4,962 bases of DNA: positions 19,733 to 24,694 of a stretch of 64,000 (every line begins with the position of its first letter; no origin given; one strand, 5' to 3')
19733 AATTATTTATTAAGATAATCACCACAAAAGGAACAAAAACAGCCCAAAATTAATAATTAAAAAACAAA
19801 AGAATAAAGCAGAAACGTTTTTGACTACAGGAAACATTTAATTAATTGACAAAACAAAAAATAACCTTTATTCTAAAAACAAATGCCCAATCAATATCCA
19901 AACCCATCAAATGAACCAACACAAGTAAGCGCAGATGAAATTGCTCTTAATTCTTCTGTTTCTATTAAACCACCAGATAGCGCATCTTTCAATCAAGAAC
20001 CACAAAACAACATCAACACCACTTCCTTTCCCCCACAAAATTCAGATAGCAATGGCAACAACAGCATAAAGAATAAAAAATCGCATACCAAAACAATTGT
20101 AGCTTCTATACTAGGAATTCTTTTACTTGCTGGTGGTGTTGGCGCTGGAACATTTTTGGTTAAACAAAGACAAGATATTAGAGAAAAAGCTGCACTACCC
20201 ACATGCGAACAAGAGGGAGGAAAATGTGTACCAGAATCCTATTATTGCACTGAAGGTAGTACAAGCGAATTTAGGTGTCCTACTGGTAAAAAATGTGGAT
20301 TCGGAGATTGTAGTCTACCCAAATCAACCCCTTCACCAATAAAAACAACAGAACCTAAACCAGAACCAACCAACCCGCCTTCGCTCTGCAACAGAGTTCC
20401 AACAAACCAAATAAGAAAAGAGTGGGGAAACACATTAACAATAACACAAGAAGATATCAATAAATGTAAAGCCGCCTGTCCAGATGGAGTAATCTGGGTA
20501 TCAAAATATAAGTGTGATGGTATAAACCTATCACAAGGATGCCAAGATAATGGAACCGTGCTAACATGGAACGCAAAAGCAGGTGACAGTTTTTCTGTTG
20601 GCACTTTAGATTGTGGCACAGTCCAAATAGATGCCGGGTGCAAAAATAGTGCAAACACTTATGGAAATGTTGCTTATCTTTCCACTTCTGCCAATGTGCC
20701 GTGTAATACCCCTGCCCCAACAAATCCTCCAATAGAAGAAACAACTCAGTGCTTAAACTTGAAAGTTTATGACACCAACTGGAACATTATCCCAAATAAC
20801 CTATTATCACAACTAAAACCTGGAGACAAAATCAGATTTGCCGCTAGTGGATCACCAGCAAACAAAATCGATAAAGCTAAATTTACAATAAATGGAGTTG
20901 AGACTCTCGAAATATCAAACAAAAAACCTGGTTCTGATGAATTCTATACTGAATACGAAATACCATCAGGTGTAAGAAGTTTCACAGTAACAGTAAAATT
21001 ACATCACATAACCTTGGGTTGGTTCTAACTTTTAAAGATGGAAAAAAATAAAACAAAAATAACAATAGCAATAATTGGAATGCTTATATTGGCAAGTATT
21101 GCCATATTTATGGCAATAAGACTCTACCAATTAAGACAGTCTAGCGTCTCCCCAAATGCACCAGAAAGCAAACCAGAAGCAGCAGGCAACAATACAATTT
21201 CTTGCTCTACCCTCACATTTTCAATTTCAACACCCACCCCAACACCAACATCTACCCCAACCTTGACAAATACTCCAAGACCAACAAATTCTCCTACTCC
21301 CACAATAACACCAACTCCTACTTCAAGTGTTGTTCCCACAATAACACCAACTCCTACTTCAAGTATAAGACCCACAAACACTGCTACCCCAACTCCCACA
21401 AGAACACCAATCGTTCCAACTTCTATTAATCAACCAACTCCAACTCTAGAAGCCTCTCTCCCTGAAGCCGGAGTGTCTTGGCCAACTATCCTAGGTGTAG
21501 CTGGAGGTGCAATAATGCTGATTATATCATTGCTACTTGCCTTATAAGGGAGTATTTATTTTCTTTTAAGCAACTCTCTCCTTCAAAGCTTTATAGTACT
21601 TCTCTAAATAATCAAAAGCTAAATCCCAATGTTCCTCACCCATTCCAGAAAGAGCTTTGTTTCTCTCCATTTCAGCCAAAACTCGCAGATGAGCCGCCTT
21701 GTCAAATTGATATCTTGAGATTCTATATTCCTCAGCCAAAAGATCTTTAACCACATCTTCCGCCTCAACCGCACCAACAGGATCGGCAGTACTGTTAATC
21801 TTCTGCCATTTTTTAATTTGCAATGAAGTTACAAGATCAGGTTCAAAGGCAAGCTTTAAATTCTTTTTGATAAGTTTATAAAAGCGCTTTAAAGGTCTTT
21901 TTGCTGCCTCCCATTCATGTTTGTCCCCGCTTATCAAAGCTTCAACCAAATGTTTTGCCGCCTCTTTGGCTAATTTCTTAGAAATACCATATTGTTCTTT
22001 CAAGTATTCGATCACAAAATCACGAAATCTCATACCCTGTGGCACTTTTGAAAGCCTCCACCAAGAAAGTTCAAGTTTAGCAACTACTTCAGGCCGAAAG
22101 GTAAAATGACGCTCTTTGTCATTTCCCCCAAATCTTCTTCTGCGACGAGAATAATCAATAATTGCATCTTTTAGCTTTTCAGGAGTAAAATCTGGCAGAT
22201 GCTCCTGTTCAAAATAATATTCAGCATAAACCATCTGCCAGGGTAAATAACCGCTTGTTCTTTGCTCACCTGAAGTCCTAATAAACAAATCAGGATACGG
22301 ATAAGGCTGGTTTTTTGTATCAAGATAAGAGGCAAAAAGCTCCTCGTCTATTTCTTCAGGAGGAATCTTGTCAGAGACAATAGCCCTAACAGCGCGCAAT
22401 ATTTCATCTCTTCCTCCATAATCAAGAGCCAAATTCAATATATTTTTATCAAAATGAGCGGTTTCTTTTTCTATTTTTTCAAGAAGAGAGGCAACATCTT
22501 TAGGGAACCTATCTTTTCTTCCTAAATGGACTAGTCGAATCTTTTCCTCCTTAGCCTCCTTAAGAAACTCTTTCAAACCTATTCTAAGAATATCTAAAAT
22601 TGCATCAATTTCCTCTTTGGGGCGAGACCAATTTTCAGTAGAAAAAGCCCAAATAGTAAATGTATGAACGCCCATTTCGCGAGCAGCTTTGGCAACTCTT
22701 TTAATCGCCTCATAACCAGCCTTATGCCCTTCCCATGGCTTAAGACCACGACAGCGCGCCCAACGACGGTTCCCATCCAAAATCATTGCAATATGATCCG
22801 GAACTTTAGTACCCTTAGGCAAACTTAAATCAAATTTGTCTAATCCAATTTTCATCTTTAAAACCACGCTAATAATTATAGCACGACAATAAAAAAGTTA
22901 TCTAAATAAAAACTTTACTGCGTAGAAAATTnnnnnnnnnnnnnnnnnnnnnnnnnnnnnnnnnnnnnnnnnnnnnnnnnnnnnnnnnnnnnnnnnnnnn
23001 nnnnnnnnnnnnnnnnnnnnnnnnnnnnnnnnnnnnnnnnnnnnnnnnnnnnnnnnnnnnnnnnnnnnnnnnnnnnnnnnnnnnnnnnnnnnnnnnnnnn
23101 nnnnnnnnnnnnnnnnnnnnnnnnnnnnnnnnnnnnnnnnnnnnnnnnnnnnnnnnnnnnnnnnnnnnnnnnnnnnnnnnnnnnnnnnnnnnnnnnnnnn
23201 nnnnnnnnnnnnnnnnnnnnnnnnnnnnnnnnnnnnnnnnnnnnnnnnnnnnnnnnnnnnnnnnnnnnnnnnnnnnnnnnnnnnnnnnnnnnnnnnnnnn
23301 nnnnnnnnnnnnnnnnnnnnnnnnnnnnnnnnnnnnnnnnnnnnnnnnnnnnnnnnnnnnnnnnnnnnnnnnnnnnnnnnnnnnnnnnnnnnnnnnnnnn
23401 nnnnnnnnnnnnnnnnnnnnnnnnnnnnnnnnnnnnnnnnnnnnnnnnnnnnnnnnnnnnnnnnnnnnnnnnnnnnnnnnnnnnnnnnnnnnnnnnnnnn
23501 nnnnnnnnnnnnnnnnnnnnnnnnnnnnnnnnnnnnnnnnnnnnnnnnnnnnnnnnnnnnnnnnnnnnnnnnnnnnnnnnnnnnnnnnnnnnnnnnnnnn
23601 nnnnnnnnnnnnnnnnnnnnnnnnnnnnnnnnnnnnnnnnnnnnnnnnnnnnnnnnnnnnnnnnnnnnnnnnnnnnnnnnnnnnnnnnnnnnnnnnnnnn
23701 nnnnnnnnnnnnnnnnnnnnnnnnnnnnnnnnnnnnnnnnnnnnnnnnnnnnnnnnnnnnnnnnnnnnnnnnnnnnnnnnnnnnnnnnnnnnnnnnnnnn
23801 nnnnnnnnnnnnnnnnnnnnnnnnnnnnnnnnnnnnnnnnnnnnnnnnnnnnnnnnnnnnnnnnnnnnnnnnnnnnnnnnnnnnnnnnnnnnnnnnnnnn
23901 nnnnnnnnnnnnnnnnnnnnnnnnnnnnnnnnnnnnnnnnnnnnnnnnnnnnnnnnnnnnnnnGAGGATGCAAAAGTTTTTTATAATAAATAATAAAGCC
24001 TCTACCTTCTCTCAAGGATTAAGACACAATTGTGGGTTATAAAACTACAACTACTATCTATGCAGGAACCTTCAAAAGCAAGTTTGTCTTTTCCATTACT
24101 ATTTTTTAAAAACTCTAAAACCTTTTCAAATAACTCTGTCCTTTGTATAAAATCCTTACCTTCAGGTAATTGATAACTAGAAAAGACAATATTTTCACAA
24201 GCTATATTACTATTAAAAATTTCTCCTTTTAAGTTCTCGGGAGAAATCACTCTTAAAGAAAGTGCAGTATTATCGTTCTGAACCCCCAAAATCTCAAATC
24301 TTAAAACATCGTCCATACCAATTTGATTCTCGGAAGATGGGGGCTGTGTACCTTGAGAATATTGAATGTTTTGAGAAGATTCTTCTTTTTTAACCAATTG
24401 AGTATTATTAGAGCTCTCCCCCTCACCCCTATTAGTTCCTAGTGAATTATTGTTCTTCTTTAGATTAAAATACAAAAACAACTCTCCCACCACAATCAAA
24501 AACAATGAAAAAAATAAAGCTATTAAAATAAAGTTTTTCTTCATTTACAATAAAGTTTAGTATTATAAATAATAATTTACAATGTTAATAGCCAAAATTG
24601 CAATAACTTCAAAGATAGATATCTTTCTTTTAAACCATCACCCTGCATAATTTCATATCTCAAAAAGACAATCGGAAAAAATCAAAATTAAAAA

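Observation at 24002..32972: Two surface-protein genes share a 1.6-kb identical C-terminal module but carry unrelated Cys-rich N-terminal domains, each paired with a small 4-Cys secreted paralog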

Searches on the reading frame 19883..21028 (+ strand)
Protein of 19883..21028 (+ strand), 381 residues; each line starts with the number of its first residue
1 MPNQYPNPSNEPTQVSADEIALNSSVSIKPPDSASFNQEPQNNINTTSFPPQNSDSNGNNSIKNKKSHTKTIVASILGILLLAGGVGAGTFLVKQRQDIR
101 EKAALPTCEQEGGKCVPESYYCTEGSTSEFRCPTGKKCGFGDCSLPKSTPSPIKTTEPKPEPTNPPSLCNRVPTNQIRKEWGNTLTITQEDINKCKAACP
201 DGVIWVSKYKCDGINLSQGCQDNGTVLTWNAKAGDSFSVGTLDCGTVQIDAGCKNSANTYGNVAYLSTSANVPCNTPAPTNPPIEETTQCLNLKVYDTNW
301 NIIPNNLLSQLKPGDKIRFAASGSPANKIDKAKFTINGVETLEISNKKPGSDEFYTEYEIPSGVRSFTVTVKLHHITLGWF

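Call 5: search_protein_families(library=pfam, proteins=[window:19883-21028:+], max_evalue=0.1)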
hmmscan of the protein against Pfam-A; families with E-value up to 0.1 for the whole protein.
window:19883-21028:+ (381 aa): 2 families
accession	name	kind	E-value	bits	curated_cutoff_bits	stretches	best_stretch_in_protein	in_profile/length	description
PF16943.10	T4SS_CagC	-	0.091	13.4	27.9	0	58-102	33-77/119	Cag pathogenicity island, type IV secretory system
PF11604.15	CusF_Ec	-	0.099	12.9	27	0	304-322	41-59/72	Copper binding periplasmic protein CusF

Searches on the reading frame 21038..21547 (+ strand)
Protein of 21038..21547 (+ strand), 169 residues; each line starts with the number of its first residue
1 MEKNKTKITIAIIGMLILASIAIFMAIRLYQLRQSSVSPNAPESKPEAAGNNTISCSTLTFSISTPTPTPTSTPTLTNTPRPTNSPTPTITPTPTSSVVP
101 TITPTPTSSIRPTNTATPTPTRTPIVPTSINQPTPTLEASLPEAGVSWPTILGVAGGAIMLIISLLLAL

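Call 5: search_protein_families(library=pfam, proteins=[window:21038-21547:+], max_evalue=0.1)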
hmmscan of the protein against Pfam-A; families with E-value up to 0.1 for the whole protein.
window:21038-21547:+ (169 aa): 1 family
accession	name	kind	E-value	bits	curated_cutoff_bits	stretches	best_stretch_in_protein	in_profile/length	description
PF16492.10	Cadherin_C_2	-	0.094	13.9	31.5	0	8-44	8-47/85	Cadherin cytoplasmic C-terminal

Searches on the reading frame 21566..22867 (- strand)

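Call 12: search_protein_families(library=ncbifam, proteins=[window:21566-22867:-], max_evalue=0.1)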
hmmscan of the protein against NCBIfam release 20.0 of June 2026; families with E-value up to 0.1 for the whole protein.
window:21566-22867:- (433 aa): 16 families
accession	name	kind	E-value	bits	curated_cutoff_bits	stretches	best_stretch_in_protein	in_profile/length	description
NF011405.0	PRK14830.1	equivalog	1e-75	254.6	304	1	20-248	20-250/251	undecaprenyl pyrophosphate synthase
NF011408.0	PRK14834.1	equivalog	8e-68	228.6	348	1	19-250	14-247/252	isoprenyl transferase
NF011406.0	PRK14831.1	subfamily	1.8e-67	227.2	375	1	20-250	21-253/256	undecaprenyl pyrophosphate synthase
TIGR00055.1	uppS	equivalog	6.7e-65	218.7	109.55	1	22-247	1-228/228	polyprenyl diphosphate synthase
NF011407.0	PRK14833.1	equivalog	5.7e-62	209.4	325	1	22-248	4-231/233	di-trans,poly-cis-decaprenylcistransferase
NF011412.0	PRK14839.1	equivalog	2.4e-61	207.1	334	1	25-250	12-230/240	di-trans,poly-cis-decaprenylcistransferase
NF011414.0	PRK14841.1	equivalog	2.3e-56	191.1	401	1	21-249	2-230/233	isoprenyl transferase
NF011413.0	PRK14840.1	equivalog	2.7e-56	191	410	1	6-247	2-249/250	isoprenyl transferase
NF011411.0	PRK14838.1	equivalog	1.3e-55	188.4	417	1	20-250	10-240/244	isoprenyl transferase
NF011404.0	PRK14829.1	equivalog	1.1e-54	185.5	372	1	17-248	26-258/260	isoprenyl transferase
NF011409.0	PRK14835.1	equivalog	2.3e-54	184.6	425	1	20-247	43-278/279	isoprenyl transferase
NF011403.0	PRK14828.1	equivalog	2.3e-52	178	348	1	19-247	25-257/258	isoprenyl transferase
NF011415.0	PRK14842.1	equivalog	6e-49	166.7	360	1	20-249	6-238/241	isoprenyl transferase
NF011402.0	PRK14827.1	equivalog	3.3e-47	161.2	535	1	20-247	65-294/296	decaprenyl diphosphate synthase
NF011410.0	PRK14837.1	equivalog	3.3e-47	161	342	1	21-247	5-229/230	undecaprenyl pyrophosphate synthase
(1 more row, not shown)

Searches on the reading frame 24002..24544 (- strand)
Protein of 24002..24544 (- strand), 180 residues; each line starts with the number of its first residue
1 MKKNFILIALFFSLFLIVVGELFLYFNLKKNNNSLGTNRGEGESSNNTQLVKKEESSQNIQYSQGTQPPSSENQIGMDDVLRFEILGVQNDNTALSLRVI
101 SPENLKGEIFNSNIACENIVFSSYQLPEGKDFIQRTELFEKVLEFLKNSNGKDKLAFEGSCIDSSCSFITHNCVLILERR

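Call 5: search_protein_families(library=pfam, proteins=[window:24002-24544:-], max_evalue=0.1)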
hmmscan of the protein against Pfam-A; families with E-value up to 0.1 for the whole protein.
window:24002-24544:- (180 aa): 0 families

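Call 12: search_protein_families(library=ncbifam, proteins=[window:24002-24544:-], max_evalue=0.1)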
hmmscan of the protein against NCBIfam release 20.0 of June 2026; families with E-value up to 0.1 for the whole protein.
window:24002-24544:- (180 aa): 3 families
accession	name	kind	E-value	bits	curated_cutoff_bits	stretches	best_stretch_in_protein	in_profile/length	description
NF042931.1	SAG1386_EF1546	equivalog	0.0037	17.3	80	1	4-70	28-94/158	SAG1386/EF1546 family surface-associated protein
NF047771.1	LIC_11490_fam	equivalog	0.026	14.6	100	1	10-81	2-73/235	LIC_11490 family protein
NF047550.1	LIC_12071_fam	equivalog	0.043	13.1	350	1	3-61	217-278/337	LIC_12071 family protein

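Call 54: find_homologous_proteins(query=A7, max_evalue=0.001)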
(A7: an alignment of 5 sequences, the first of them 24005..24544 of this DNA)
Query A7 (5 sequences) (180 aa, profile of the alignment): 3 proteins with E <= 0.001 among 4819 candidates.
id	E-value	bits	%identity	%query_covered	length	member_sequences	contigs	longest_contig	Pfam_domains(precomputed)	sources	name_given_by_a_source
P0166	3.6e-77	277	24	56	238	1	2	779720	-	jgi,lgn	jgi:hypothetical protein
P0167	6.1e-54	201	100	100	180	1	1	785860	-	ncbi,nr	ncbi:MAG: hypothetical protein KatS3mg088_729 [Patescibacteria group bacterium]|nr:MAG: hypothetical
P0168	1.5e-46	177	88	87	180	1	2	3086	-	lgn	-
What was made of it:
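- Tried and rejected: Only 3 database hits, so the family is very narrow or too divergent for the word index (call 54).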

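Call 56: find_encoding_contigs(protein=P0168, flank=10000, max_places=4)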
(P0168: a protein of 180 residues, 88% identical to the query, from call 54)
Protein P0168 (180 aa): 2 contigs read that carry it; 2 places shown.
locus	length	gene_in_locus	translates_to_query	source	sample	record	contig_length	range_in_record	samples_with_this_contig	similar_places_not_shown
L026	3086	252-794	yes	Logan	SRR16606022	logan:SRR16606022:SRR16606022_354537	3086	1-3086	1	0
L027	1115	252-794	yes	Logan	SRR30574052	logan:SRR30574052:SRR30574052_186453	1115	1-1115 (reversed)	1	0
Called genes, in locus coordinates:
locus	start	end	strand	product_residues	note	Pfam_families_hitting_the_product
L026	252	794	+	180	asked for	-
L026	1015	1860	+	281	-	PF01522:Polysacc_deac_1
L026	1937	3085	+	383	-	?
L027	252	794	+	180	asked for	-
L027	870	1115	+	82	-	?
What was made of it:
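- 24002..24544 (-): smallA: membrane-anchored 4-Cys protein, downstream of bigA. An ortholog (P0168) lies in L026 and L027 (calls 54, 56).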
